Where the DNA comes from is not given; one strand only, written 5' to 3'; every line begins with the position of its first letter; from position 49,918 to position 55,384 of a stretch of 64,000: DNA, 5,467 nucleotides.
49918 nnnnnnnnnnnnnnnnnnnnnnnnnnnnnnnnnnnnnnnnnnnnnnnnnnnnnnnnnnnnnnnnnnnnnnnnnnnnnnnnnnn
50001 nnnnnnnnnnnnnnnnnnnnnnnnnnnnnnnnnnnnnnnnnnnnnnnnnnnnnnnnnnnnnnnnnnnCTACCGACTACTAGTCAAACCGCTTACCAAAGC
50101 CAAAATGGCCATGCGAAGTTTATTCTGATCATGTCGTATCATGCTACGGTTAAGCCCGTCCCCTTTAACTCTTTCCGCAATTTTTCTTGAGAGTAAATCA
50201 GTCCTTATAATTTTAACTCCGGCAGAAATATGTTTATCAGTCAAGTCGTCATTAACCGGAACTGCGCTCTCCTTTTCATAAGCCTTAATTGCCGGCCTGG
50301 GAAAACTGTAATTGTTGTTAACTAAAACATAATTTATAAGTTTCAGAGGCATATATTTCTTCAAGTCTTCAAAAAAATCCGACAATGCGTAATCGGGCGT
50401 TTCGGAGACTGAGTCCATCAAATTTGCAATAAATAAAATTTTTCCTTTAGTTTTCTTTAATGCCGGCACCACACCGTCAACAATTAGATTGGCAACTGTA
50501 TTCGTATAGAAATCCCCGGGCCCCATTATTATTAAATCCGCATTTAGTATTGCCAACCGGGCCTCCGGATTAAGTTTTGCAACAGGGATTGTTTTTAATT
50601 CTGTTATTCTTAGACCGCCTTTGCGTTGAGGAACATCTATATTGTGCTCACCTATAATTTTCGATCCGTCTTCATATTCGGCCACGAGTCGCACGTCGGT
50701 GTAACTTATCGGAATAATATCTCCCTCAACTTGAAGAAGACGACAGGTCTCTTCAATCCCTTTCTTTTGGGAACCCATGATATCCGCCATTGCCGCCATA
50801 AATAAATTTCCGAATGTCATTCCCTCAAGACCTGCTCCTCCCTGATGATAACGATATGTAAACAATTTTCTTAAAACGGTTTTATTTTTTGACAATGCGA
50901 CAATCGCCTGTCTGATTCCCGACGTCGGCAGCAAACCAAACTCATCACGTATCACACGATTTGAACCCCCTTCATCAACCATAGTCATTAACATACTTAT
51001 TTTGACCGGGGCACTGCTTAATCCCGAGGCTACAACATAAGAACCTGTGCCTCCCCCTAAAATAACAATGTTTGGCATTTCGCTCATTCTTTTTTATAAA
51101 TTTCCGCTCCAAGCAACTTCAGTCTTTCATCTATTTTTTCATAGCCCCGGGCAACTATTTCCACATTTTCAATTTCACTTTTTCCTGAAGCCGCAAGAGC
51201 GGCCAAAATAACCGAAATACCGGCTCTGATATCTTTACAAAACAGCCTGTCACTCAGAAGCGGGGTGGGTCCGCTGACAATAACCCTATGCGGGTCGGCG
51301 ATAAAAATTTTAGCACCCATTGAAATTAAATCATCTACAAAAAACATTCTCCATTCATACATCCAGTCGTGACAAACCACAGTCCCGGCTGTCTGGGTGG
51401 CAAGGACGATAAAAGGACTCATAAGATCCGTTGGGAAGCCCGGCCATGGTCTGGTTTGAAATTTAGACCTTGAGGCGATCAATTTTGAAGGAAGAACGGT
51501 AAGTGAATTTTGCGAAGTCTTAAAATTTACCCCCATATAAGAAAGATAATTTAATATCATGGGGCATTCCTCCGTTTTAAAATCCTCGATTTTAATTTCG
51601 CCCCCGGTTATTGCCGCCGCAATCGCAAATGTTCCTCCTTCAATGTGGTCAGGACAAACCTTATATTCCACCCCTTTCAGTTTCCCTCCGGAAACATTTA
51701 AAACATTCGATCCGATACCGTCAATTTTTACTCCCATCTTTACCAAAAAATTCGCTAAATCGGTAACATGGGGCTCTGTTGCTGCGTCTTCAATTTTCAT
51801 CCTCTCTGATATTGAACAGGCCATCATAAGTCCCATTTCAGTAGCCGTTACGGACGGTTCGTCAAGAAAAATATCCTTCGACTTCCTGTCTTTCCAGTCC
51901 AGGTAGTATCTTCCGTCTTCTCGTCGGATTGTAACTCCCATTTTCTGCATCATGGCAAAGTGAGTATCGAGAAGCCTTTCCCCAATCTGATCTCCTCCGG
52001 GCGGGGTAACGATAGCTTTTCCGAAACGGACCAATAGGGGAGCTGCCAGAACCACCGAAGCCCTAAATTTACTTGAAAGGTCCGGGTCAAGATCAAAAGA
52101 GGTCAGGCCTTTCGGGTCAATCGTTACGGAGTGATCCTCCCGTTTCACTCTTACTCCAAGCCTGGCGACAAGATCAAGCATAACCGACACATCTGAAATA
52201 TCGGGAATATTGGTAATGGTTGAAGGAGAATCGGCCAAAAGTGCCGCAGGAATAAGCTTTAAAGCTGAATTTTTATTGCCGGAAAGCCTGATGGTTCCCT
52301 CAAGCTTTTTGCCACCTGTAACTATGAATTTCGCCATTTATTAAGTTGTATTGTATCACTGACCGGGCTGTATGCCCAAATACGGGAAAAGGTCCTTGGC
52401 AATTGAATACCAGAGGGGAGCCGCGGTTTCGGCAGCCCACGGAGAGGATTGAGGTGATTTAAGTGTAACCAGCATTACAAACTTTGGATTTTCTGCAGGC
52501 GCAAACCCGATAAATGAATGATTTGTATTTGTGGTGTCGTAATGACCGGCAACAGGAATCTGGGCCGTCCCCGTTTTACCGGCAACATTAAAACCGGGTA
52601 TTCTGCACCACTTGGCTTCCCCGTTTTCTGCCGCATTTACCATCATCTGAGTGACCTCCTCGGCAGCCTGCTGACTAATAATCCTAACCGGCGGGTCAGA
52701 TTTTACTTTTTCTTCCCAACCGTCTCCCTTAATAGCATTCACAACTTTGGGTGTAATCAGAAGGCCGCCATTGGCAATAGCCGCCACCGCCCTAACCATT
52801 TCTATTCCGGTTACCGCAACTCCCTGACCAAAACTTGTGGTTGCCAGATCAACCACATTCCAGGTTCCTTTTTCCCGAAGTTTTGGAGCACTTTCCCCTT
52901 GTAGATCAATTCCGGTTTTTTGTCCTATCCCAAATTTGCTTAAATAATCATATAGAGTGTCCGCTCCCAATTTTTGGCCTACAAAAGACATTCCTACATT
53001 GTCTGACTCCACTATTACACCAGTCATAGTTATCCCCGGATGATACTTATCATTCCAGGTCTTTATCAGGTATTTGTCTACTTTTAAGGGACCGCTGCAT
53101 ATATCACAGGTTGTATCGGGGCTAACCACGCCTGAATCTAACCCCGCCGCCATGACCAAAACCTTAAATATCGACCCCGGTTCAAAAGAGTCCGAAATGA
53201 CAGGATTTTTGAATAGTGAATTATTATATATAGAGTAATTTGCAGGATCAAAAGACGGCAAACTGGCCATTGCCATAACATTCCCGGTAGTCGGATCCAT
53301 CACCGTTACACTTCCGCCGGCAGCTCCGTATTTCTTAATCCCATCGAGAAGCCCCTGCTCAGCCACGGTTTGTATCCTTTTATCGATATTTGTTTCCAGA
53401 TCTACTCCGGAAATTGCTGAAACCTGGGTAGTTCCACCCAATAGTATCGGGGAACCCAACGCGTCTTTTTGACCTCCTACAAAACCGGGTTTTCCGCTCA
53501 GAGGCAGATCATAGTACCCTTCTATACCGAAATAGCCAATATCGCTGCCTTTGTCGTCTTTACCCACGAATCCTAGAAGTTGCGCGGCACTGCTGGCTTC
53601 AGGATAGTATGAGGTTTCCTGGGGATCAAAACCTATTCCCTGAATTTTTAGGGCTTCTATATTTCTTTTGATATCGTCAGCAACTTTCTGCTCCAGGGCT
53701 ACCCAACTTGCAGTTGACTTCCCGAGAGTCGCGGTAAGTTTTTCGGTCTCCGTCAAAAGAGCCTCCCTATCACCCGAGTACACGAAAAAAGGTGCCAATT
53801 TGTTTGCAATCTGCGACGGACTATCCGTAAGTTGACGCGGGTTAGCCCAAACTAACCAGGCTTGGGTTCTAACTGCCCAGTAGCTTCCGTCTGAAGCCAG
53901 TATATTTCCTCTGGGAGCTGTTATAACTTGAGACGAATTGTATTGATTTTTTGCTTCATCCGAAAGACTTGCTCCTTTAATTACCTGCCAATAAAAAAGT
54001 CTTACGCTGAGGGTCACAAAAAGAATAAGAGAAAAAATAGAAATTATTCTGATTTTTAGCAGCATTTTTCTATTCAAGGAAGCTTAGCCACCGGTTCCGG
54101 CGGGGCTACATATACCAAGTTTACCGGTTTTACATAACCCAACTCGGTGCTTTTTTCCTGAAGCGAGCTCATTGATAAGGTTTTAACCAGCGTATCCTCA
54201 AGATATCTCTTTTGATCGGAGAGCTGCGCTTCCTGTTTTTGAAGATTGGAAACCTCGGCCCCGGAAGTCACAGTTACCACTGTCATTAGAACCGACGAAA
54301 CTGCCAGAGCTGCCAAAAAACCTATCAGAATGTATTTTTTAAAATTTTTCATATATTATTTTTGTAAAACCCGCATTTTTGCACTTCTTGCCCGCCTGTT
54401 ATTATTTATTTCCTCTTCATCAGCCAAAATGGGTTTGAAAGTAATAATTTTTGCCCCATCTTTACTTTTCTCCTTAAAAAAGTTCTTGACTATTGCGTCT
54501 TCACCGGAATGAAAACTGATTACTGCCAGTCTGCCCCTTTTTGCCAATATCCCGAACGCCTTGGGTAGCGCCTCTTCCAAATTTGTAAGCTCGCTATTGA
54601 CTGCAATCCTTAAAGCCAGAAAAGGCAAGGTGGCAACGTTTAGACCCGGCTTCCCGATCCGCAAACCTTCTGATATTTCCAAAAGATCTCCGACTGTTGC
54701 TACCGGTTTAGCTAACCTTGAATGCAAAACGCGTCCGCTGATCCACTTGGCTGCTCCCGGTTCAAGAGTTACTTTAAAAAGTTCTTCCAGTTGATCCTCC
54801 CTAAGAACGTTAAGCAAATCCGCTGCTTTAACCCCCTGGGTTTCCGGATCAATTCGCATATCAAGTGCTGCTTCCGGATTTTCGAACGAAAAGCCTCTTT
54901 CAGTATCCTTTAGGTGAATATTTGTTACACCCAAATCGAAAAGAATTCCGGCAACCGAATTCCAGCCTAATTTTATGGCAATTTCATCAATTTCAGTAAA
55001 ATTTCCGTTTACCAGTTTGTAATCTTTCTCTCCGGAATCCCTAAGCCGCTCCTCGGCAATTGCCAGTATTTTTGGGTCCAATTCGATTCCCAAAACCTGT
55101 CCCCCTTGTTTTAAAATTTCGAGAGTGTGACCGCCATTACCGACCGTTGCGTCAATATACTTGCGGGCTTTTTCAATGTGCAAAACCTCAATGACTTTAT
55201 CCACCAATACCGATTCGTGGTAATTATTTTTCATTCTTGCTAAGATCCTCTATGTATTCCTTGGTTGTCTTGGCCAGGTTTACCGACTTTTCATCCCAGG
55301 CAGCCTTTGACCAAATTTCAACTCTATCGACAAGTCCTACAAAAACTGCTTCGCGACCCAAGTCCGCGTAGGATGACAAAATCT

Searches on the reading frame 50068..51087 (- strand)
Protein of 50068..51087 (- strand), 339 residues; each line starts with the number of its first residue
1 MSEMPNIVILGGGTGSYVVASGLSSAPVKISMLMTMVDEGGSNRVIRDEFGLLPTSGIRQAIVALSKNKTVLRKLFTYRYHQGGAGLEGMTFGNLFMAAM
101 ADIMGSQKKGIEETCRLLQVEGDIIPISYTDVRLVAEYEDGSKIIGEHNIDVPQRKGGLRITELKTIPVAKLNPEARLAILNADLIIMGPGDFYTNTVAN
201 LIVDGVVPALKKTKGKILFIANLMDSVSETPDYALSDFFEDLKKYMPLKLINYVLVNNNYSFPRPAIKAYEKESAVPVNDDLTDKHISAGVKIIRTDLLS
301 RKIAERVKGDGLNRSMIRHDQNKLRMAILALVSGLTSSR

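Call 51: search_protein_families(library=pfam, max_evalue=0.00001, proteins=[window:50068-51087:-])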
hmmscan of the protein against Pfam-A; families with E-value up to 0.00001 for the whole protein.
window:50068-51087:- (339 aa): 1 family
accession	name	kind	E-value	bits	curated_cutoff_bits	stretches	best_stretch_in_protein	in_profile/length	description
PF01933.23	CofD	-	7.6e-66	222.7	30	1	7-299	1-290/290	2-phospho-L-lactate transferase CofD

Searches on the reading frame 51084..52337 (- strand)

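Call 51: search_protein_families(library=pfam, max_evalue=0.00001, proteins=[window:51084-52337:-])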
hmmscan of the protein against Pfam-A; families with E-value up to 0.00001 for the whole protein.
window:51084-52337:- (417 aa): 1 family
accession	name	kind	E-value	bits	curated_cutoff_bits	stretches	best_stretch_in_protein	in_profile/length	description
PF00275.25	EPSP_synthase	-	4.9e-66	223.6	22.8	1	6-406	1-417/417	EPSP synthase (3-phosphoshikimate 1-carboxyvinyltransferase)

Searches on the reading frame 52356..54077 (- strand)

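Call 51: search_protein_families(library=pfam, max_evalue=0.00001, proteins=[window:52356-54077:-])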
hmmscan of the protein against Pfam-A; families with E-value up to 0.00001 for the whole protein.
window:52356-54077:- (573 aa): 2 families
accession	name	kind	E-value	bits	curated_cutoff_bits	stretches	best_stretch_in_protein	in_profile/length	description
PF00905.27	Transpeptidase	-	4.8e-75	253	22.1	1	255-558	1-296/299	Penicillin binding protein transpeptidase domain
PF03717.20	PBP_dimer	-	1.3e-13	52.2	24.4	1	52-211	2-176/180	Penicillin-binding Protein dimerisation domain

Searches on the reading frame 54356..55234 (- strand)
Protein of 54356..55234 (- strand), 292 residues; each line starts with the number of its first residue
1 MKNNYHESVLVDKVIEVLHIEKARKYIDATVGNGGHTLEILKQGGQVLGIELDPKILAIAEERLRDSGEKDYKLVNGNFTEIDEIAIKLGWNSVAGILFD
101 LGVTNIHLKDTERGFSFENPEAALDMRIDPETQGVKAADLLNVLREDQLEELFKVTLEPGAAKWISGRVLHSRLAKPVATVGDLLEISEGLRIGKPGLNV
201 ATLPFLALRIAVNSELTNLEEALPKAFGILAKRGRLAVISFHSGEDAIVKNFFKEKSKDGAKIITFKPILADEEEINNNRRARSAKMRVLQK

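Call 51: search_protein_families(library=pfam, max_evalue=0.00001, proteins=[window:54356-55234:-])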
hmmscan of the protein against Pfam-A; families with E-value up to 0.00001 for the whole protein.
window:54356-55234:- (292 aa): 1 family
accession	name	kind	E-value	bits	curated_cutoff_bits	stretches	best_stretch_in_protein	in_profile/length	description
PF01795.25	Methyltransf_5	-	6.3e-76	256.2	27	1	5-292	3-308/309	MraW methylase family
